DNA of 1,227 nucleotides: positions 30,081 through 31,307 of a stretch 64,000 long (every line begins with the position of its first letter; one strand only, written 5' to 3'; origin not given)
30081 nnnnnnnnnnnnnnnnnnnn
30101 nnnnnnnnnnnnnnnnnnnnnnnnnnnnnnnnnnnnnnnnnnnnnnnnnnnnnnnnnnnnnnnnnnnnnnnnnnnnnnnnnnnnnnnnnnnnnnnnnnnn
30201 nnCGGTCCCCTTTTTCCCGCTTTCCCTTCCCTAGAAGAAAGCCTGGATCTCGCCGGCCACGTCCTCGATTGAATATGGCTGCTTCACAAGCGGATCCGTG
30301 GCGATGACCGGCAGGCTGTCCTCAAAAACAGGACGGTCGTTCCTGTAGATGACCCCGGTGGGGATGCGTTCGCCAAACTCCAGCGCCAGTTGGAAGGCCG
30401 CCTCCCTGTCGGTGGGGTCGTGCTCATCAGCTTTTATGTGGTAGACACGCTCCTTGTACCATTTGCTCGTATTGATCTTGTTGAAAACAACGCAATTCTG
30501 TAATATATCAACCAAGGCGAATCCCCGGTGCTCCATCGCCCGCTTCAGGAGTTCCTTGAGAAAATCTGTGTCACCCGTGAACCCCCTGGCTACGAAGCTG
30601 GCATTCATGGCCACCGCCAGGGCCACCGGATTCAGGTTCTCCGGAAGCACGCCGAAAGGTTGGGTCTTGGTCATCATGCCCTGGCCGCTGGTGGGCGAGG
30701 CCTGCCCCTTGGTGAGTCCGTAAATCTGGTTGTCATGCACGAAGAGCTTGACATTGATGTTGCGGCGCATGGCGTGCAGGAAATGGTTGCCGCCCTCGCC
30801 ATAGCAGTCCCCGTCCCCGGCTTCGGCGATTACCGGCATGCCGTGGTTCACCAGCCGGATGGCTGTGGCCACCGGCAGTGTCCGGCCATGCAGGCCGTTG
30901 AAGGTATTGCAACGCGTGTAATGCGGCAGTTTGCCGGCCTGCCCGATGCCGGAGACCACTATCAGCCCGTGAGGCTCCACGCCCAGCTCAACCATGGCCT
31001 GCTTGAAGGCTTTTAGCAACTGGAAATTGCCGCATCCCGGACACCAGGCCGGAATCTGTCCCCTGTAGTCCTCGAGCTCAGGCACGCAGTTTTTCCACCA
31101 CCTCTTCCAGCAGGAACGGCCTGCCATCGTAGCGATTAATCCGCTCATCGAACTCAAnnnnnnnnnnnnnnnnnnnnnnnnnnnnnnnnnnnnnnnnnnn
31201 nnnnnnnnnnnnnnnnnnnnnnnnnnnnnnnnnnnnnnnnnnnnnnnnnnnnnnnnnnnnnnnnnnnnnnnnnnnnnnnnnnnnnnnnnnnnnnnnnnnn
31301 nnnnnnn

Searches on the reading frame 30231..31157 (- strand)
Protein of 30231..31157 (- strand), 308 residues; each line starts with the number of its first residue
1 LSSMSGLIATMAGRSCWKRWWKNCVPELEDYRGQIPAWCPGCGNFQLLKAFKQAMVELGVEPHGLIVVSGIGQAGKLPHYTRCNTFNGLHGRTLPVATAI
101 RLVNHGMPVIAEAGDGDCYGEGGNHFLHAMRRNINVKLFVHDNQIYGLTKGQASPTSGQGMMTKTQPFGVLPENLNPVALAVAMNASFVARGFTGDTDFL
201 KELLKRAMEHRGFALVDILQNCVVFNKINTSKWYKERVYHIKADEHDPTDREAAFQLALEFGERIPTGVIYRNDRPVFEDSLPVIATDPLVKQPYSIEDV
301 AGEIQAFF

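Call 31: search_protein_families(library=pfam, proteins=[window:30231-31157:-], max_evalue=0.001)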
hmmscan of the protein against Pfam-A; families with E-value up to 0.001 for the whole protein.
window:30231-31157:- (308 aa): 2 families
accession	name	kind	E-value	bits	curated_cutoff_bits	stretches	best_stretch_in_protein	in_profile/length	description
PF02775.26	TPP_enzyme_C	-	3.6e-28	98.7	21.9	1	77-218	18-151/151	Thiamine pyrophosphate enzyme, C-terminal TPP binding domain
PF12367.13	PFO_beta_C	-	1e-26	93.2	24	1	222-285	1-64/66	Pyruvate ferredoxin oxidoreductase beta subunit C terminal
